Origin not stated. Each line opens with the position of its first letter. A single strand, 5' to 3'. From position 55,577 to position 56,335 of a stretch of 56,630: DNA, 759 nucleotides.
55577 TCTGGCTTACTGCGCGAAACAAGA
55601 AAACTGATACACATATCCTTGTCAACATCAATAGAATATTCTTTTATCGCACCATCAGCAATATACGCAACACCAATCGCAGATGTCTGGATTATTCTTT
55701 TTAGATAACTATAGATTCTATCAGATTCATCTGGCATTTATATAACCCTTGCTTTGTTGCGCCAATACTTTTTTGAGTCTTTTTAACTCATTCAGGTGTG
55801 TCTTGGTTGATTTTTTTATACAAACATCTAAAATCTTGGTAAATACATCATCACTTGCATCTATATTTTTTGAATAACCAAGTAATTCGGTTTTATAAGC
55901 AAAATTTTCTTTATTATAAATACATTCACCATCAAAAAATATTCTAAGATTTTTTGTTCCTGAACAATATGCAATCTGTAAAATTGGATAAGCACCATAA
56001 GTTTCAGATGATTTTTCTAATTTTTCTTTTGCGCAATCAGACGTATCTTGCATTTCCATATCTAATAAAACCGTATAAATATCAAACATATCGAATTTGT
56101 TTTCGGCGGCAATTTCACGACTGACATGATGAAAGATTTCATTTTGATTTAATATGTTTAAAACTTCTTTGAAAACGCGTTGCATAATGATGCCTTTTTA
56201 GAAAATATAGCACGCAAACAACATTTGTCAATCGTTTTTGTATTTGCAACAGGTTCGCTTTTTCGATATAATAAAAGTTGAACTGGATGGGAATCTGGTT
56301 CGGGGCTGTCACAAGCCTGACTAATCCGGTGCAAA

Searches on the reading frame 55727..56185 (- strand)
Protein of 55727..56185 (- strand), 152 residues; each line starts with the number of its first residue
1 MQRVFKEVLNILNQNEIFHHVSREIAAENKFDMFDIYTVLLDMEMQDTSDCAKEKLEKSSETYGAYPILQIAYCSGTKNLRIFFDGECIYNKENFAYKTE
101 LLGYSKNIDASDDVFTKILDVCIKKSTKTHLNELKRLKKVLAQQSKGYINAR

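Call 11: find_encoding_contigs(protein=window:55727-56185:-, flank=10000, max_places=8)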
Protein window:55727-56185:- (152 aa): 10 contigs read that carry it; 4 places shown.
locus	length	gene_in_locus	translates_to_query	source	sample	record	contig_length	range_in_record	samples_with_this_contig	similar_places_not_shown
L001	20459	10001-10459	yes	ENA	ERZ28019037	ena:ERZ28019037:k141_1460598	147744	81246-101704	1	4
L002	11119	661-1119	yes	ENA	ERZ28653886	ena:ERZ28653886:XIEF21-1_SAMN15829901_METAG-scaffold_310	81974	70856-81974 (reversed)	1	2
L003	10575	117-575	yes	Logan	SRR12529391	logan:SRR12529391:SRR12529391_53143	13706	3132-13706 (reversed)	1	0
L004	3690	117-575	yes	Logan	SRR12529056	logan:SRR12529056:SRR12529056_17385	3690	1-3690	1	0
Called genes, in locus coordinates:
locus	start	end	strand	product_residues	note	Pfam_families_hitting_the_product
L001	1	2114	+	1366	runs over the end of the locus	PF04997:RNA_pol_Rpb1_1, PF00623:RNA_pol_Rpb1_2, PF04983:RNA_pol_Rpb1_3, PF05000:RNA_pol_Rpb1_4, PF04998:RNA_pol_Rpb1_5, PF21668:RPOC_hybrid (faint)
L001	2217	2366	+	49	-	PF01783:Ribosomal_L32p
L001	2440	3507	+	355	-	PF02504:FA_synthesis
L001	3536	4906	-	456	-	PF00224:PK, PF02887:PK_C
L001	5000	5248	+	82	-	PF10073:GapR_DNA-bd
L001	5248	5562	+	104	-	PF12647:RNHCP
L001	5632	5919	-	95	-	PF18291:HU-HIG, PF00216:Bac_DNA_binding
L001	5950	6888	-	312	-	PF00108:Thiolase_N (weak), PF08545:ACP_syn_III, PF08541:ACP_syn_III_C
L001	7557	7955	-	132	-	-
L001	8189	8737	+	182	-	PF02381:MraZ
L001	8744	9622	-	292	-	-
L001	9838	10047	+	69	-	-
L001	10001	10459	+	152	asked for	-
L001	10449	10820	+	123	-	-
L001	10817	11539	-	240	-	PF18912:DZR_2, PF00156:Pribosyltran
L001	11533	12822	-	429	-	-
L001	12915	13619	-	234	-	PF00459:Inositol_P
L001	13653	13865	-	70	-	PF01197:Ribosomal_L31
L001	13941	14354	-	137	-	-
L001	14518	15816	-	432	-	-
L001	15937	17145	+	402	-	-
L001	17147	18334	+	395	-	-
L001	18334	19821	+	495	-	-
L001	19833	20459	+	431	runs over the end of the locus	-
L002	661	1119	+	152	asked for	-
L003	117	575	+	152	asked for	-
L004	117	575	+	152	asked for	-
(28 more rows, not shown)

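Call 19: find_homologous_proteins(query=L001:8747-9622:-)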
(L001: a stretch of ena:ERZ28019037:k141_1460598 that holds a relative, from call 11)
Query L001:8747-9622:- (292 aa): 48 proteins with E <= 0.001 among 722 candidates.
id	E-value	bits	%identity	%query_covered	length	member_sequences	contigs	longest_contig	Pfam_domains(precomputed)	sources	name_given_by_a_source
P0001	2.9e-182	623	92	100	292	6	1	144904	-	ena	-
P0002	1.1e-177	608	90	100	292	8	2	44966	-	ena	-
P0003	1.2e-166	571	87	100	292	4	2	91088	-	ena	-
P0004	1.3e-159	548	84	100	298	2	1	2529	-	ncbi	-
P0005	2.1e-159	548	83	100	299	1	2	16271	-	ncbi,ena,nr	ncbi:MAG: hypothetical protein IJN91_01795 [Alphaproteobacteria bacterium]|nr:hypothetical protein [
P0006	1.4e-158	545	82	100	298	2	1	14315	-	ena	-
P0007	2.3e-155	534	83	100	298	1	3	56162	-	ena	-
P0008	4.0e-155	534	80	100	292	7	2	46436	-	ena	-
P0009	8.5e-155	532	81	100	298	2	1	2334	-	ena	-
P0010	5.5e-154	530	80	100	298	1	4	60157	-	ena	-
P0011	1.1e-152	525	81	100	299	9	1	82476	-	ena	-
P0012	5.3e-152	523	81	100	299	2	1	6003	-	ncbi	-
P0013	1.3e-149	515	78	100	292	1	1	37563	-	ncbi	-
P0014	2.7e-147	508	78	100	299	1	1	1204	-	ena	-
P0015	3.2e-146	504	79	100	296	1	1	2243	-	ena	-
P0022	2.2e-132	459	71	100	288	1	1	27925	-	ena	-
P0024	2.6e-121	423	66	100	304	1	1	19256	-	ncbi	-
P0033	1.5e-45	174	48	54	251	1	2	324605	-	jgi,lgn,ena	-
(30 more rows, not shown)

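Call 20: find_encoding_contigs(protein=P0013, flank=10000, max_places=1)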
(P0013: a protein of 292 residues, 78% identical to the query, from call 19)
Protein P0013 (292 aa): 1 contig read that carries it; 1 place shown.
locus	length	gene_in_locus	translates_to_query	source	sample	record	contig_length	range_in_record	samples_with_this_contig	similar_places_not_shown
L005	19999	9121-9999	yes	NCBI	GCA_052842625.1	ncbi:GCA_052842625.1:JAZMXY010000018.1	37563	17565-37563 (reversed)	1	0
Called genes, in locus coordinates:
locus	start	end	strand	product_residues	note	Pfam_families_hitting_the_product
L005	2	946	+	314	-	?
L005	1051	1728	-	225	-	PF00929:RNase_T, PF13482:RNase_H_2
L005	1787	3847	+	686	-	PF00580:UvrD-helicase, PF01443:Viral_helicase1 (faint), PF13245:AAA_19, PF13604:AAA_30 (faint), PF13361:UvrD_C, PF13538:UvrD_C_2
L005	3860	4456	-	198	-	PF13505:OMP_b-brl, PF02462:Opacity (faint)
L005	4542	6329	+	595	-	PF00912:Transgly, PF00905:Transpeptidase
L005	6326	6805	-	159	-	PF02075:RuvC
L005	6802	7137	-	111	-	PF05258:DciA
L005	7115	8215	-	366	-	PF03562:MltA, PF06725:3D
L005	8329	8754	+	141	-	PF02556:SecB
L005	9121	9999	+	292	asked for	-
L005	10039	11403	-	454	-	-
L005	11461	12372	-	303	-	PF02899:Phage_int_SAM_1, PF13495:Phage_int_SAM_4, PF00589:Phage_integrase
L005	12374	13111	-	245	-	PF04402:SIMPL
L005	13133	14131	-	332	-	PF00579:tRNA-synt_1b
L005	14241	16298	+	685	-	PF00270:DEAD, PF04851:ResIII, PF22590:Cas3-like_C_2 (faint), PF00271:Helicase_C, PF19833:RecG_dom3_C (weak)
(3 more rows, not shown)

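Call 21: find_encoding_contigs(protein=P0022, flank=10000, max_places=1)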
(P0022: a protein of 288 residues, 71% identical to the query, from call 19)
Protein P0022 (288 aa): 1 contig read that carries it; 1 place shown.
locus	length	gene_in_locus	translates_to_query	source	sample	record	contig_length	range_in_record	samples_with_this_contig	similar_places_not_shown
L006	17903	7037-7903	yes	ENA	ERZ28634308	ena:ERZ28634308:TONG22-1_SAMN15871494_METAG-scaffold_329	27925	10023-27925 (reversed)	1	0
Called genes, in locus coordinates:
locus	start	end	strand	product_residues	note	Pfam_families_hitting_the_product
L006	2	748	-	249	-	?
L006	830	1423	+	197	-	-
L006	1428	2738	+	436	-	PF00275:EPSP_synthase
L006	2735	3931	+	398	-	PF13439:Glyco_transf_4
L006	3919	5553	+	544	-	PF13522:GATase_6 (weak), PF13537:GATase_7, PF00733:Asn_synthase, PF06508:QueC (faint)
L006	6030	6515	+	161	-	PF13521:AAA_28 (faint)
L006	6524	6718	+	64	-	-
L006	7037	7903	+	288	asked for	-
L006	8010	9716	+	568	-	PF03485:Arg_tRNA_synt_N, PF00750:tRNA-synt_1d, PF05746:DALR_1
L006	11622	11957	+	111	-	PF03895:YadA_anchor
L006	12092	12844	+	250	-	PF25973:BSH_CzcB (weak)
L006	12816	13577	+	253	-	PF00005:ABC_tran, PF13304:AAA_21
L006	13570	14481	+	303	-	PF00005:ABC_tran, PF13304:AAA_21 (weak)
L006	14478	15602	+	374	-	PF12679:ABC2_membrane_2, PF12698:ABC2_membrane_3, PF01061:ABC2_membrane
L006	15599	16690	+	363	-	PF12679:ABC2_membrane_2, PF12698:ABC2_membrane_3, PF01061:ABC2_membrane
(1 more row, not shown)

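Call 22: find_encoding_contigs(protein=P0024, flank=10000, max_places=1)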
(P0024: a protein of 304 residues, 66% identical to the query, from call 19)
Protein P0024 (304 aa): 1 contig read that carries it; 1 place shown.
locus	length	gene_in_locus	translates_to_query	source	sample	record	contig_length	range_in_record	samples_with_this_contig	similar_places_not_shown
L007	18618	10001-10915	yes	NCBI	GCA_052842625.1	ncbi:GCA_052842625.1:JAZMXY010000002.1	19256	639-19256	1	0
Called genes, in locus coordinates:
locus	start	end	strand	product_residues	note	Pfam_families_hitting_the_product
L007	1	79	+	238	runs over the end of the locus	?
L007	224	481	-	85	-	-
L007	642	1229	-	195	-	-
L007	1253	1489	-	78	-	PF13641:Glyco_tranf_2_3 (weak), PF00535:Glycos_transf_2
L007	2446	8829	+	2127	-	-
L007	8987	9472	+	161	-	PF13207:AAA_17 (faint), PF13521:AAA_28 (weak)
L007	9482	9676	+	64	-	-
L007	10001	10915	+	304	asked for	-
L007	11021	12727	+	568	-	PF03485:Arg_tRNA_synt_N, PF00750:tRNA-synt_1d, PF05746:DALR_1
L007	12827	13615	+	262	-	PF03747:ADP_ribosyl_GH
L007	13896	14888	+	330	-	-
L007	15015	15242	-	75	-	-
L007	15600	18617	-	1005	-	?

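Call 23: find_encoding_contigs(protein=P0033, flank=10000, max_places=1)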
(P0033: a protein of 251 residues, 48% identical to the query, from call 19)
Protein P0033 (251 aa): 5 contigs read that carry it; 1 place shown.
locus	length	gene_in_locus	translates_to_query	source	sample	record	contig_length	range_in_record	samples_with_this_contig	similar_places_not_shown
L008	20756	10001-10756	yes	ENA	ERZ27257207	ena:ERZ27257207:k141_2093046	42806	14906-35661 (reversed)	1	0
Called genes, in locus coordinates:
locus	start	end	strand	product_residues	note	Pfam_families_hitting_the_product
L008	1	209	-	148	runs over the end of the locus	-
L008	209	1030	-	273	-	PF04085:MreC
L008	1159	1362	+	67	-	PF01632:Ribosomal_L35p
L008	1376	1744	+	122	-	PF00453:Ribosomal_L20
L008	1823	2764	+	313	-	PF02912:Phe_tRNA-synt_N, PF01409:tRNA-synt_2d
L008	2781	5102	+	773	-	PF01588:tRNA_bind, PF03483:B3_4, PF03484:B5, PF17759:tRNA_synthFbeta, PF03147:FDX-ACB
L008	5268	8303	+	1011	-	PF00133:tRNA-synt_1, PF09334:tRNA-synt_1g (weak), PF08264:Anticodon_1, PF19302:DUF5915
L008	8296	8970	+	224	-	PF00730:HhH-GPD, PF00633:HHH (weak)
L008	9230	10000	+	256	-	-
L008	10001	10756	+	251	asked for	-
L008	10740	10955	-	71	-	-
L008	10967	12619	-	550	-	PF01134:GIDA, PF07992:Pyr_redox_2, PF12831:FAD_oxidored (weak), PF13932:SAM_GIDA_C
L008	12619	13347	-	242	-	PF00106:adh_short, PF08659:KR, PF01370:Epimerase (weak), PF13561:adh_short_C2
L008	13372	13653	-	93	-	-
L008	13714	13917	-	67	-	-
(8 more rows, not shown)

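Call 66: search_protein_families(library=pfam, proteins=[L001:8747-9622:-], max_evalue=0.1)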
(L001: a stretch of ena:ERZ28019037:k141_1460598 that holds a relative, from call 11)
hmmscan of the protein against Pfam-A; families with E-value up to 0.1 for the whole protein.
L001:8747-9622:- (292 aa): 0 families
